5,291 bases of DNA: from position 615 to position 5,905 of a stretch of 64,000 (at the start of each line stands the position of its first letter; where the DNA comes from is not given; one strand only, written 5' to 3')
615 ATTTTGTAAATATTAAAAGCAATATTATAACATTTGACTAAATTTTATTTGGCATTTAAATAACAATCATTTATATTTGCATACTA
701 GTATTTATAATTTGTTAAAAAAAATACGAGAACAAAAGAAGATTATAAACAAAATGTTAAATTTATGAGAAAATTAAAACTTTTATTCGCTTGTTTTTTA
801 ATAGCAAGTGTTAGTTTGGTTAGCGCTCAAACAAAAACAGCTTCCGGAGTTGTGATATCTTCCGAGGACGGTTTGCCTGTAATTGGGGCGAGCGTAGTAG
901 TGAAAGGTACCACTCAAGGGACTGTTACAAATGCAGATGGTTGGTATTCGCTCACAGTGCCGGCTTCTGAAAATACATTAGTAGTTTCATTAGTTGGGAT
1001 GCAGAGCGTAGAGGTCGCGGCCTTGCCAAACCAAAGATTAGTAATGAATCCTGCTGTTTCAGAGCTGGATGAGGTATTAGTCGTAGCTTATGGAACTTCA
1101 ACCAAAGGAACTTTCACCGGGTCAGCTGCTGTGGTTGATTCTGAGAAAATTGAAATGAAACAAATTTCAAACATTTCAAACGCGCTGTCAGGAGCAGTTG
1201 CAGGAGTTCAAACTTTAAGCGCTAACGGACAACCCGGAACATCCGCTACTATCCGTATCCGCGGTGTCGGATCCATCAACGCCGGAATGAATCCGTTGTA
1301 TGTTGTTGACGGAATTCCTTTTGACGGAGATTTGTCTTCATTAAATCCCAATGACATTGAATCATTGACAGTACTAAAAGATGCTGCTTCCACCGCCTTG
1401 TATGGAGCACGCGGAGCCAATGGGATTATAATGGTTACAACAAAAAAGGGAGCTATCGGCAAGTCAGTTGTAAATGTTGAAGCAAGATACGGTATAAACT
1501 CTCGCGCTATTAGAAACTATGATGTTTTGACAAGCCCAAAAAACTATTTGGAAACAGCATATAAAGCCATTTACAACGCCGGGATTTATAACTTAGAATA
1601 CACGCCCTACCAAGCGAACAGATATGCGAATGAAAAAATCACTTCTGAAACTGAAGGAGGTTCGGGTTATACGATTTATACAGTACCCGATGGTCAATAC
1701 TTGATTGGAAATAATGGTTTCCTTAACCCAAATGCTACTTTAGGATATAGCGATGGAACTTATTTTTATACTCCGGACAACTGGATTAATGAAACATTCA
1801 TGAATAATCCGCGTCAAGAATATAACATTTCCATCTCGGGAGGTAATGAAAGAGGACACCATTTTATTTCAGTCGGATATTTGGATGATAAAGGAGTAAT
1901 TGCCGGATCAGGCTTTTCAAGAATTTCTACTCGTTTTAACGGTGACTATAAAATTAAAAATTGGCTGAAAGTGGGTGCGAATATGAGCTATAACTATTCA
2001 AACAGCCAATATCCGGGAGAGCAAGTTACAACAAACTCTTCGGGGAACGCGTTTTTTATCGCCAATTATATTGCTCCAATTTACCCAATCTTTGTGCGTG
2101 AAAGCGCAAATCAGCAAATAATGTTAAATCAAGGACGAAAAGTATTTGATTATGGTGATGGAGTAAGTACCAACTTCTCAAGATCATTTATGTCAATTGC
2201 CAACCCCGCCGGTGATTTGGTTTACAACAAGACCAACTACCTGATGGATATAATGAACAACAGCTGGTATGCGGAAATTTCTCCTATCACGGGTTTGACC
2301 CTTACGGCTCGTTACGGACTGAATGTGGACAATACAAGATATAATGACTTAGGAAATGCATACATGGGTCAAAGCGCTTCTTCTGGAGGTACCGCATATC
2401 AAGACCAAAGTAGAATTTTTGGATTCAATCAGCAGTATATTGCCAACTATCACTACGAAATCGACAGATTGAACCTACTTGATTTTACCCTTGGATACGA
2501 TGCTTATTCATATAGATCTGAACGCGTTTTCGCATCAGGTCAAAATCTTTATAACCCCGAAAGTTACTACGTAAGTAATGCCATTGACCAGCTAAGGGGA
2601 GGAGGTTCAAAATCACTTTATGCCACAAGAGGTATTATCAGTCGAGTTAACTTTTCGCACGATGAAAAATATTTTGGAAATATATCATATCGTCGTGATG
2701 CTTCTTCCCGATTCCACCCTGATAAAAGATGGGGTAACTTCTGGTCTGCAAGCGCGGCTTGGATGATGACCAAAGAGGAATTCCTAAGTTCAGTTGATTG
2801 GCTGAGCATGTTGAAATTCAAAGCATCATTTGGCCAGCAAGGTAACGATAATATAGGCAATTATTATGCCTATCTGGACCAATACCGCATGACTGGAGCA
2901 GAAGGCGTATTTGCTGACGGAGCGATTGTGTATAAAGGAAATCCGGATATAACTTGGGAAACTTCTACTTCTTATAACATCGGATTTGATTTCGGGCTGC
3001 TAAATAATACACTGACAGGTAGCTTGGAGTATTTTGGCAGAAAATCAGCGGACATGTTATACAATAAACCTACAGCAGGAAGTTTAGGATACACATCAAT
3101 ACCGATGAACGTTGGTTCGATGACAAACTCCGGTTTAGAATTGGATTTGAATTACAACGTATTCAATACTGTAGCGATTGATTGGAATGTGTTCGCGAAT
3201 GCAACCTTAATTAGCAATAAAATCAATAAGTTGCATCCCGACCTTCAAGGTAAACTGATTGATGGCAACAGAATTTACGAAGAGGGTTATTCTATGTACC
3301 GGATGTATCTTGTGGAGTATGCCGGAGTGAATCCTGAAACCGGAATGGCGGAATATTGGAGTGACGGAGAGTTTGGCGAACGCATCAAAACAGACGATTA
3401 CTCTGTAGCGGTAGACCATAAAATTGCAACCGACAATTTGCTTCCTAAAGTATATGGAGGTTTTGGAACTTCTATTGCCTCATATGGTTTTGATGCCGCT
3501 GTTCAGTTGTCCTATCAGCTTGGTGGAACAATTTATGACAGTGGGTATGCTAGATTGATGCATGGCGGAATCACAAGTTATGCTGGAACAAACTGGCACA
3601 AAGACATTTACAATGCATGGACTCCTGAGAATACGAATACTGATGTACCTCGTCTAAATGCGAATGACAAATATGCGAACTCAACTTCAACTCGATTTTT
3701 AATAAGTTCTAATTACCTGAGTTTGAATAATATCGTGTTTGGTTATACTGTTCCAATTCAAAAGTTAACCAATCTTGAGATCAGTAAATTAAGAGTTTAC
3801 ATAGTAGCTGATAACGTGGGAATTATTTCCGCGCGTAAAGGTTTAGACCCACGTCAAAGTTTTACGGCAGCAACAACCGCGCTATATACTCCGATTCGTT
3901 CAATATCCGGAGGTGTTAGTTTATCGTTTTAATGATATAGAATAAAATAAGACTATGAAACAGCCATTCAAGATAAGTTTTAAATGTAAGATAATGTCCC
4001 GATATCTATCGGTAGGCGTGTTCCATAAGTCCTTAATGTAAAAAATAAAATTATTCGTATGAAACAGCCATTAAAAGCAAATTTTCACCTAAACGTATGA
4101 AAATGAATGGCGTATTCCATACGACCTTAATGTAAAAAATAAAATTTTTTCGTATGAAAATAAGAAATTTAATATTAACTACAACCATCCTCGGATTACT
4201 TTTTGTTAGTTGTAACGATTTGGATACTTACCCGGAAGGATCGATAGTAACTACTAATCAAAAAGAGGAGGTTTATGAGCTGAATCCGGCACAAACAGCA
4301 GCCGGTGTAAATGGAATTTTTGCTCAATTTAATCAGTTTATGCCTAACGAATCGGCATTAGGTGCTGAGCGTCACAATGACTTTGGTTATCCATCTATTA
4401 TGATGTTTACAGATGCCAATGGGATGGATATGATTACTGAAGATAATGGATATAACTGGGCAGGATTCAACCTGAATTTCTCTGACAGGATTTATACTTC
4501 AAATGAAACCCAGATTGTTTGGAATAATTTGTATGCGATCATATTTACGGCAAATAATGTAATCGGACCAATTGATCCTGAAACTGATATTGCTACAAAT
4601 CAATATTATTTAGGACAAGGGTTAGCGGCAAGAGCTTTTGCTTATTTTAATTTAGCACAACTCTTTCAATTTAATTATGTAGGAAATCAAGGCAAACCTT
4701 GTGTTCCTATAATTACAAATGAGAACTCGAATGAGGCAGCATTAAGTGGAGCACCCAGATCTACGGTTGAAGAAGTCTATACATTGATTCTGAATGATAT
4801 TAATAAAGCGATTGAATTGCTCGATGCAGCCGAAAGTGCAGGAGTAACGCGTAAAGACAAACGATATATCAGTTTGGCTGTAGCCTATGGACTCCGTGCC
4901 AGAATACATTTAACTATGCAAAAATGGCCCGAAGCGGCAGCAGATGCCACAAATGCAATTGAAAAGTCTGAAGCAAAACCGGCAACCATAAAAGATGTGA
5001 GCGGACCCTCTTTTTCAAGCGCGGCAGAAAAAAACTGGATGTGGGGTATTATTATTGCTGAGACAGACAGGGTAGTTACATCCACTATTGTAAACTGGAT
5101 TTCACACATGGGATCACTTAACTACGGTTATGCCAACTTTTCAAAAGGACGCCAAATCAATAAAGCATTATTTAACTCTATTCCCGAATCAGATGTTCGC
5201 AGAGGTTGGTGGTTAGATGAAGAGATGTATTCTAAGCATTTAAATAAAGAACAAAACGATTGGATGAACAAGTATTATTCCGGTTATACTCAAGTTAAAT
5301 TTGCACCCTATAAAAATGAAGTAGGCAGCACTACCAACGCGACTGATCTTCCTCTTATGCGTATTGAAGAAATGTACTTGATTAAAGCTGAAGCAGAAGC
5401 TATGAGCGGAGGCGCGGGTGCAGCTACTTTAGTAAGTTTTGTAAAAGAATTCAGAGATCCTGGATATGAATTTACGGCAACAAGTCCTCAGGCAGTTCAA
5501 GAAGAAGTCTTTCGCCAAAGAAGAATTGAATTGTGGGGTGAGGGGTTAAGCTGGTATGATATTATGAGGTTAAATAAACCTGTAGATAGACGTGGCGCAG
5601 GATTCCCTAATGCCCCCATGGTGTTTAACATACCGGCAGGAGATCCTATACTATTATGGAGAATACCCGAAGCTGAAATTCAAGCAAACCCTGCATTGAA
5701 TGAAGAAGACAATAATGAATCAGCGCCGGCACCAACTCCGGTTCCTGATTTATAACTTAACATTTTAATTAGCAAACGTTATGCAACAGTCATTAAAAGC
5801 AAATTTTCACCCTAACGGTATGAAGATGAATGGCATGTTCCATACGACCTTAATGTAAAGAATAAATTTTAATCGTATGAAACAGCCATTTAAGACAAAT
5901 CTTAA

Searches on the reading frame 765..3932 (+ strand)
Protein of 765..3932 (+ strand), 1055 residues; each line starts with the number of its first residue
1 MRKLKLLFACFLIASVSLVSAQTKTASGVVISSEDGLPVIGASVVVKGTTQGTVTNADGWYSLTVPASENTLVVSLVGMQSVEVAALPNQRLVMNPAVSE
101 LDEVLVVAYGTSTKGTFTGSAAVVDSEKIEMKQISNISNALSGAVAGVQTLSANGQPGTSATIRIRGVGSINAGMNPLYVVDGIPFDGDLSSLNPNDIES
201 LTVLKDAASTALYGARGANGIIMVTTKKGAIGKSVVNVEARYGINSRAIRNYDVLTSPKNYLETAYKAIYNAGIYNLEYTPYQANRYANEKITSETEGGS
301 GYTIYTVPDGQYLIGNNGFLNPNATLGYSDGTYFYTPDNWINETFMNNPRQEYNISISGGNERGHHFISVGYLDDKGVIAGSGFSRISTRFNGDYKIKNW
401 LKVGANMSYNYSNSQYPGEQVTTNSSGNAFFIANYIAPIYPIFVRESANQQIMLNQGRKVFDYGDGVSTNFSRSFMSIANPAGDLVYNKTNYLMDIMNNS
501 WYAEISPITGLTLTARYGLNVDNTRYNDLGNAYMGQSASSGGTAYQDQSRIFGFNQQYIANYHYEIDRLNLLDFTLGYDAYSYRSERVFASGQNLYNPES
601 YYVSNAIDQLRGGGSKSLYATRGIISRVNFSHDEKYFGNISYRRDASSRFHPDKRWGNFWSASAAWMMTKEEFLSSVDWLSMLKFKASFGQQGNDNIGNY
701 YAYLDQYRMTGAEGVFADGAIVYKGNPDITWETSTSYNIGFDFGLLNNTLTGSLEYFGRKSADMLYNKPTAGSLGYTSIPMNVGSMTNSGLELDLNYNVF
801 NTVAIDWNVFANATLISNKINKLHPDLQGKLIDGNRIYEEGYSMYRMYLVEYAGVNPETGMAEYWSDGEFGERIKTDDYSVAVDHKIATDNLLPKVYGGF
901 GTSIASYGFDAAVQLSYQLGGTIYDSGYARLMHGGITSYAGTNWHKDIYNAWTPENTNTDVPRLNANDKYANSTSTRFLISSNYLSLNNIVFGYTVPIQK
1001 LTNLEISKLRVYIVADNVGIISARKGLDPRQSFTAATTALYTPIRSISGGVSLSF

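Call 68: search_protein_families(library=pfam, proteins=[window:765-3932:+], max_evalue=0.00001)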
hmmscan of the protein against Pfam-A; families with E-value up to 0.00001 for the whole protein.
window:765-3932:+ (1055 aa): 4 families
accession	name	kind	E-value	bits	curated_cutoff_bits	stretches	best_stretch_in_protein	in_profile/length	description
PF07715.20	Plug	-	1e-20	74.7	23.9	1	117-221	5-107/107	TonB-dependent Receptor Plug Domain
PF13715.12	CarbopepD_reg_2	-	1.8e-17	63.6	32.2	1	27-106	2-88/88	CarboxypepD_reg-like domain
PF00593.30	TonB_dep_Rec_b-barrel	-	2.3e-11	44.7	27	1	494-919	60-423/436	TonB dependent receptor-like, beta-barrel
PF13620.12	CarboxypepD_reg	-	4.9e-10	40.1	32.3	1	27-85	3-65/82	Carboxypeptidase regulatory-like domain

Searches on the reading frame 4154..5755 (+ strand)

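Call 68: search_protein_families(library=pfam, proteins=[window:4154-5755:+], max_evalue=0.00001)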
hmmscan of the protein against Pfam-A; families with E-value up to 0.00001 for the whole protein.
window:4154-5755:+ (533 aa): 2 families
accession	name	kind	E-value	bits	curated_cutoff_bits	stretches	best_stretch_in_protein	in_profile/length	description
PF07980.17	SusD_RagB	-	5.4e-15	56.2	23.1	1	361-516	116-292/297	SusD family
PF14322.12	SusD-like_3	-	1.8e-14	54.9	27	1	106-253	64-191/191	Starch-binding associating with outer membrane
